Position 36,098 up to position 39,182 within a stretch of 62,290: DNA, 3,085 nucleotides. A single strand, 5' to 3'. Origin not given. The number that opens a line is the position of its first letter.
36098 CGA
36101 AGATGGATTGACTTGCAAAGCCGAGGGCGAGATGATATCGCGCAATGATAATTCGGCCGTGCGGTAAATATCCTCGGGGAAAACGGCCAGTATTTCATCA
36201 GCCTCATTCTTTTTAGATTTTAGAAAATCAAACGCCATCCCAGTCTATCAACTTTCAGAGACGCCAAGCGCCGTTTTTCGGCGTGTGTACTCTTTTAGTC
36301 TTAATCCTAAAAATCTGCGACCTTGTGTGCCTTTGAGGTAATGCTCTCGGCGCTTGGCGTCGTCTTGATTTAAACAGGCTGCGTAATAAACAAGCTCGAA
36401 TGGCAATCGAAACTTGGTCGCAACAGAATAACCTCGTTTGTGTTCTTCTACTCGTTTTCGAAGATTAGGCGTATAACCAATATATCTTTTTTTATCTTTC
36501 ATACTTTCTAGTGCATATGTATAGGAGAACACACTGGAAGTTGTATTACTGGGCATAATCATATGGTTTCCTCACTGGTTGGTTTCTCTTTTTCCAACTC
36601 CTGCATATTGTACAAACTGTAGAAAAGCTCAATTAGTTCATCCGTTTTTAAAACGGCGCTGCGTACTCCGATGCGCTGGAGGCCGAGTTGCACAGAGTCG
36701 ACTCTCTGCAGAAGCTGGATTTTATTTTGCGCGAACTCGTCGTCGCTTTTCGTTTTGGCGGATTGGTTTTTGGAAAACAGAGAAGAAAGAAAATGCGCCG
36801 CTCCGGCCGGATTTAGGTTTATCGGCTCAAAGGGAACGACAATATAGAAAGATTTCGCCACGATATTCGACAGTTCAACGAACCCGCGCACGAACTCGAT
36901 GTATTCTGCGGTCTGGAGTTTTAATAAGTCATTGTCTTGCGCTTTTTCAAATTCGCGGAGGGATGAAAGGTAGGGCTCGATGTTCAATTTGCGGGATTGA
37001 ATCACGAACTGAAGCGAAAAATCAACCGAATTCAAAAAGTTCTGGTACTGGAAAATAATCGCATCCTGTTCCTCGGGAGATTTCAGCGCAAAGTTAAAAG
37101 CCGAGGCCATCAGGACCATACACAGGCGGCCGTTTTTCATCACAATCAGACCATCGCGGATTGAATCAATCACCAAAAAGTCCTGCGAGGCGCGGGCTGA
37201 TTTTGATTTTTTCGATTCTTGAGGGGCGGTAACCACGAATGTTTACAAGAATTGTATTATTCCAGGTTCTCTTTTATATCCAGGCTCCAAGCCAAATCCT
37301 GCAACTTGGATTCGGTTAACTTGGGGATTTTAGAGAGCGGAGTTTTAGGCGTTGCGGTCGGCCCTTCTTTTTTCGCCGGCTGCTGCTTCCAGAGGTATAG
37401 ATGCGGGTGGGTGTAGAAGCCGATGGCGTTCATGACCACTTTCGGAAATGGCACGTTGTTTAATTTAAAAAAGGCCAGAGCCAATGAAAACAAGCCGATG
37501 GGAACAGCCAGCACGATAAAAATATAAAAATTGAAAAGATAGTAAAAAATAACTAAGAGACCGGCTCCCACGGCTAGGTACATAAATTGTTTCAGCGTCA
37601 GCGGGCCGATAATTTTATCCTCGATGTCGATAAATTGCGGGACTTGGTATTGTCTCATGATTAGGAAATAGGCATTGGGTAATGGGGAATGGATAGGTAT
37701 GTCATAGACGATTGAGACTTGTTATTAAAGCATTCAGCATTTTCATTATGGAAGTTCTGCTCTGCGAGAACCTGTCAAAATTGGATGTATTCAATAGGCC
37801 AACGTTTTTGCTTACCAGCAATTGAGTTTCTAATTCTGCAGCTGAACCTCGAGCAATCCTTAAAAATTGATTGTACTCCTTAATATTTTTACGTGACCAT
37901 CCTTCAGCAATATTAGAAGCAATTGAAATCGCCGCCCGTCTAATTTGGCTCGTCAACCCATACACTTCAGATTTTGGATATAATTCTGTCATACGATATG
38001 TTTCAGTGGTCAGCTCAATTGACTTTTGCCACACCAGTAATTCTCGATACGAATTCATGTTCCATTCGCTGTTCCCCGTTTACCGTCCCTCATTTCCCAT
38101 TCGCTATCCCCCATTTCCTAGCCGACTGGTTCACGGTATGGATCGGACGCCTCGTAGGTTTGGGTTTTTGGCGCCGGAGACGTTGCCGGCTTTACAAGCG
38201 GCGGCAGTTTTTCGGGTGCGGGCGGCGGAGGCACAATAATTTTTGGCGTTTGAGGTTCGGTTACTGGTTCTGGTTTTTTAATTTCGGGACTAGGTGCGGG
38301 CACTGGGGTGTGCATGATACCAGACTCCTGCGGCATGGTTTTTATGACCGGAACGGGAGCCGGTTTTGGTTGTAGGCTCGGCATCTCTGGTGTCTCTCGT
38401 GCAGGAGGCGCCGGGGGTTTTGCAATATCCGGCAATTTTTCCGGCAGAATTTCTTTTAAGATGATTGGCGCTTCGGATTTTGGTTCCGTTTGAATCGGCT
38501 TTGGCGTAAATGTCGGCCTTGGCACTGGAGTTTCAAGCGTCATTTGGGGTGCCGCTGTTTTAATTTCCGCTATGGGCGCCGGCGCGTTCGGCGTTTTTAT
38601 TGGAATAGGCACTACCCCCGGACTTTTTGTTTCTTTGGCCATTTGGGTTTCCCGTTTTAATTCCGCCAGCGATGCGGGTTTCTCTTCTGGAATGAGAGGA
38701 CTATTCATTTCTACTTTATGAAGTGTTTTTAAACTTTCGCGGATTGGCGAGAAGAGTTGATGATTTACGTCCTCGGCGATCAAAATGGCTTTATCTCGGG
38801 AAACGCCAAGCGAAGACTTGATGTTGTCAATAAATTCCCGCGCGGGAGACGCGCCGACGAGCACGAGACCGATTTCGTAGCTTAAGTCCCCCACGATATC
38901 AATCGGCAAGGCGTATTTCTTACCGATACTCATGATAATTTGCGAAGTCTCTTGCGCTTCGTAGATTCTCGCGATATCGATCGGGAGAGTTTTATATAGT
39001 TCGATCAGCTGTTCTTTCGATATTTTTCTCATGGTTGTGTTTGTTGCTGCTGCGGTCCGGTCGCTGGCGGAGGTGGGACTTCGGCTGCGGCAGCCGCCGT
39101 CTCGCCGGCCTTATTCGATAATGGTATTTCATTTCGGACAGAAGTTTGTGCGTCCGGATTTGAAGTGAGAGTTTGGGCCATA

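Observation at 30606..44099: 13.5-kb operon for a VirB4/PrgI-based envelope apparatus built mostly from unrecognisable proteins, with no relaxase or coupling protein seen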

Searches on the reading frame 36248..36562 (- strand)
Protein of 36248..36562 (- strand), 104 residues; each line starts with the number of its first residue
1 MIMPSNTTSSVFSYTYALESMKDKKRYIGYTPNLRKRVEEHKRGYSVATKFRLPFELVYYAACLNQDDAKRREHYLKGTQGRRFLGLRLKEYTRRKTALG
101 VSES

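Call 4: search_protein_families(library=pfam, max_evalue=0.1, proteins=[window:36248-36562:-])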
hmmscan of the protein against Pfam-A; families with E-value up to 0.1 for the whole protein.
window:36248-36562:- (104 aa): 5 families
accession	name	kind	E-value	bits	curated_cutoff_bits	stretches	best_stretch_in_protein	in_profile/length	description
PF01541.30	GIY-YIG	-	1.8e-13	51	22.6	1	13-82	2-74/78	GIY-YIG catalytic domain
PF10544.15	T5orf172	-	0.0014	19.5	20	1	14-76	2-63/101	T5orf172 domain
PF13455.12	MUG113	-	0.033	15.2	22.3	1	28-77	3-44/73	Meiotically up-regulated gene 113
PF15171.11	Spexin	-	0.071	13.8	27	0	75-86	18-29/90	Neuropeptide secretory protein family, NPQ, spexin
PF19835.5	SegE_GIY-YIG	-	0.093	13.4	25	0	5-38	10-43/123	Putative endonuclease segE, GIY-YIG domain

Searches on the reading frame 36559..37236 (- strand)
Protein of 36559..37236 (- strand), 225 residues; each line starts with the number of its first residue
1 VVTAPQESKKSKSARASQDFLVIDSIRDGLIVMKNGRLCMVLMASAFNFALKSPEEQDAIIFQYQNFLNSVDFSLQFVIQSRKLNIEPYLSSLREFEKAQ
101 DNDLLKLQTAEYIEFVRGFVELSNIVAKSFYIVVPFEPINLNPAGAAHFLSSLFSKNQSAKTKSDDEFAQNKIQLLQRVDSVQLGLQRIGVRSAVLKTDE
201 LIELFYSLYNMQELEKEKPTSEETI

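Call 4: search_protein_families(library=pfam, max_evalue=0.1, proteins=[window:36559-37236:-])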
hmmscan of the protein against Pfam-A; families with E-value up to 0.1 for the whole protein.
window:36559-37236:- (225 aa): 1 family
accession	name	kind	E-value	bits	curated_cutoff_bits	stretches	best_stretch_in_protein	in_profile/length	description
PF23085.1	RRM_PARP14_3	-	0.031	14.8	24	1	54-94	39-79/82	PARP14, third RRM domain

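Call 7: search_protein_families(library=ncbifam, max_evalue=0.1, proteins=[window:36559-37236:-])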
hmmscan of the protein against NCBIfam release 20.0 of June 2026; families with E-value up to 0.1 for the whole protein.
window:36559-37236:- (225 aa): 4 families
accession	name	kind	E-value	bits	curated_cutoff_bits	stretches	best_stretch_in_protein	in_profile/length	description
NF045975.1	VirB4_plasma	equivalog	1.5e-08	32.9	590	1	8-134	95-233/894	Mbov_0397 family ICE element conjugal transfer ATPase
NF041427.1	TrsD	subfamily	4e-06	26.8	200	1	11-135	9-143/201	TrsD/TraD family conjugative transfer protein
NF045971.1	conju_CD1110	equivalog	1.9e-05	23.1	325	1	26-144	11-129/752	VirB4-like conjugal transfer ATPase, CD1110 family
NF005643.0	PRK07406.1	equivalog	0.06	12.4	500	1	160-218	68-124/397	RNA polymerase sigma factor RpoD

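Call 96: search_solved_structures(query=window:36559-37236:-, max_evalue=1)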
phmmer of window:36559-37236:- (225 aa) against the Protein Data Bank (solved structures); distinct sequences matched with E-value up to 1: 7.
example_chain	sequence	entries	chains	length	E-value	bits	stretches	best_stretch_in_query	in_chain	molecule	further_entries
9hjz_A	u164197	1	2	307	0.82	12.7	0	36-83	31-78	Geranylgeranyl pyrophosphate synthase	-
2q80_A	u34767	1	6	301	0.83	12.7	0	36-83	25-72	Geranylgeranyl pyrophosphate synthetase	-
6r4v_A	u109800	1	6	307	0.84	12.7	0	36-83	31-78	Geranylgeranyl pyrophosphate synthase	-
9zb8_A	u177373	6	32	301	0.84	12.6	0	36-83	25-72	Geranylgeranyl pyrophosphate synthase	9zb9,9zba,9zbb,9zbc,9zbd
9hjs_A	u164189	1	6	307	0.86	12.6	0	36-83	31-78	Geranylgeranyl pyrophosphate synthase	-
9csl_A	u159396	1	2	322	0.92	12.5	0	35-83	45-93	Geranylgeranyl pyrophosphate synthase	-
6c56_A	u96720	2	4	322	0.96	12.5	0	35-83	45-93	Geranylgeranyl pyrophosphate synthase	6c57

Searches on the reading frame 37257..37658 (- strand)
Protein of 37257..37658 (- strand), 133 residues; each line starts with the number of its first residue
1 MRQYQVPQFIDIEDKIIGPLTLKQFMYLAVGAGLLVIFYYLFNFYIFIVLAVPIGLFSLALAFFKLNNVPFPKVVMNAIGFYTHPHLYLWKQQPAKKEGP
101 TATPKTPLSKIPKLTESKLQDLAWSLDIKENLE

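Call 4: search_protein_families(library=pfam, max_evalue=0.1, proteins=[window:37257-37658:-])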
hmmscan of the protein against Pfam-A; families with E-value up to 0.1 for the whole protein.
window:37257-37658:- (133 aa): 1 family
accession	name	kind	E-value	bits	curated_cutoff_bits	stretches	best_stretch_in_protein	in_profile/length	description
PF12666.12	PrgI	-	8.3e-11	42.7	27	1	8-86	4-87/91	PrgI family protein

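Call 7: search_protein_families(library=ncbifam, max_evalue=0.1, proteins=[window:37257-37658:-])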
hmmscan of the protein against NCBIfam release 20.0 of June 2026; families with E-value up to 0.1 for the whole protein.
window:37257-37658:- (133 aa): 1 family
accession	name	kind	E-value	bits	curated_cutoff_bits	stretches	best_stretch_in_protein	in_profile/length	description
NF042935.1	SCO6880_fam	subfamily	0.053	12.5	60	1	15-81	12-77/477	SCO6880 family protein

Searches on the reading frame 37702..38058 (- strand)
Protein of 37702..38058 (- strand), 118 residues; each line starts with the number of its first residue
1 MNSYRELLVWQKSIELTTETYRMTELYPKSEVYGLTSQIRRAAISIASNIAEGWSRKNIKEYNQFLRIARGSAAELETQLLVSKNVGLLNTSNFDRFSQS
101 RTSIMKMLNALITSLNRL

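Call 4: search_protein_families(library=pfam, max_evalue=0.1, proteins=[window:37702-38058:-])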
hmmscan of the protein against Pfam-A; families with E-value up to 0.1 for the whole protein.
window:37702-38058:- (118 aa): 3 families
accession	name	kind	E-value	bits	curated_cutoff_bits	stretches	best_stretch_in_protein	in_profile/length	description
PF05635.17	23S_rRNA_IVP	-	8.7e-37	126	33.8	1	5-110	1-106/106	23S rRNA-intervening sequence protein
PF02534.20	T4SS-DNA_transf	-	0.0043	16.4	20.1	1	28-84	78-133/468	Type IV secretory system Conjugative DNA transfer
PF22296.2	bAvd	-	0.018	15.9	40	1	8-114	2-106/107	bAvd-like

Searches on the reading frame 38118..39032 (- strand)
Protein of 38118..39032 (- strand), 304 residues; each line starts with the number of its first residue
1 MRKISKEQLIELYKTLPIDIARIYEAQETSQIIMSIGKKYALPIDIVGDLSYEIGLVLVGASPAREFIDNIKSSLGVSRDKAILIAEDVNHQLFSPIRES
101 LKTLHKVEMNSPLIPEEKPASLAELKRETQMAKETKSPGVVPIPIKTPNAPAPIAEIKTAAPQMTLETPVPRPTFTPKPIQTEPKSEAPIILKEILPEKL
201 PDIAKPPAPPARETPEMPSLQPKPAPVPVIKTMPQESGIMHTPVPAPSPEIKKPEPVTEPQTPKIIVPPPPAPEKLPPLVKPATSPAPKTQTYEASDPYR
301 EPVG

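Call 4: search_protein_families(library=pfam, max_evalue=0.1, proteins=[window:38118-39032:-])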
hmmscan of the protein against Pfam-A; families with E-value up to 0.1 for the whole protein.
window:38118-39032:- (304 aa): 0 families

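Call 7: search_protein_families(library=ncbifam, max_evalue=0.1, proteins=[window:38118-39032:-])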
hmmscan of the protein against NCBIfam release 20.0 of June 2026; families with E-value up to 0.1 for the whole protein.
window:38118-39032:- (304 aa): 0 families

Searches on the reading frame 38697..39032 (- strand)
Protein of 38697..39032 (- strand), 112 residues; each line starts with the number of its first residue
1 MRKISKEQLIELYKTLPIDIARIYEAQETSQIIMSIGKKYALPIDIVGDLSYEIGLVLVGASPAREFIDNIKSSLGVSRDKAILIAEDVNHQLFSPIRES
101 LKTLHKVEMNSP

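Call 80: search_solved_structures(query=A8, max_evalue=1)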
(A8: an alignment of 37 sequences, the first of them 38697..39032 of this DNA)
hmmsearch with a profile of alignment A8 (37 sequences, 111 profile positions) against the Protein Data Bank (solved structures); distinct sequences matched with E-value up to 1: 9.
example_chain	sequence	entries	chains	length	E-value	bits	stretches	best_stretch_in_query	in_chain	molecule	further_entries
4m0m_A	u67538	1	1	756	0.042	17.1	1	3-108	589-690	Putative uncharacterized protein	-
8g2z_2C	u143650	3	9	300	0.31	14.3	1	59-108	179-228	RIB35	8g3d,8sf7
2x5q_A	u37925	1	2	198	0.55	13.5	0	67-106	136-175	SSO1986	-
1u9p_A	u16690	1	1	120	0.65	13.3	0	74-103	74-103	pArc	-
7k58_G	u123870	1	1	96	0.69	13.2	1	56-107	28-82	Dynein light chain roadblock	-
2eyu_A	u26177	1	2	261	0.74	13.1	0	5-79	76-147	twitching motility protein PilT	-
5ohx_A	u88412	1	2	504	0.76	13.1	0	21-74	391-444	Cystathionine beta-synthase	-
6zyw_G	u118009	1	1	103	0.83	12.9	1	56-107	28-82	Dynein light chain roadblock-type 2 protein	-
2p6v_A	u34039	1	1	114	0.87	12.9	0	43-79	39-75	Transcription initiation factor TFIID subunit 4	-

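Call 88: find_homologous_proteins(query=A8, max_evalue=0.001)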
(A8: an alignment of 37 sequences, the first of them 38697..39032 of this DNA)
Query A8 (37 sequences) (112 aa, profile of the alignment): 13 proteins with E <= 0.001 among 1292 candidates.
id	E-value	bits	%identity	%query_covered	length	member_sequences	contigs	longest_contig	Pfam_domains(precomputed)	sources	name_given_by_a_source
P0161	6.4e-31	124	36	92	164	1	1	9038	-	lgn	-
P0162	3.4e-26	109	60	96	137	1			-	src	-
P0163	2.9e-24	103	28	100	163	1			-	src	-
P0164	3.1e-24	103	24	100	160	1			-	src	-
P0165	1.2e-23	101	29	100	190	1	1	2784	-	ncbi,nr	ncbi:MAG: hypothetical protein NUV61_04230, partial [Candidatus Azambacteria bacterium]|nr:hypotheti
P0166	1.9e-23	100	27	100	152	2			-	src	-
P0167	1.3e-22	98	28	100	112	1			-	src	-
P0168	2.9e-22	97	26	100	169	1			-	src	-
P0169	3.2e-22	96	31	91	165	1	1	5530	-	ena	-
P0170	1.1e-21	95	30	100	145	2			-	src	-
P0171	4.0e-21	93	35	91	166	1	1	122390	-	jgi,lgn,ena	-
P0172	7.0e-17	79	33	73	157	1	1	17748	-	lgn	-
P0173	4.9e-13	67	27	70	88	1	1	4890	-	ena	-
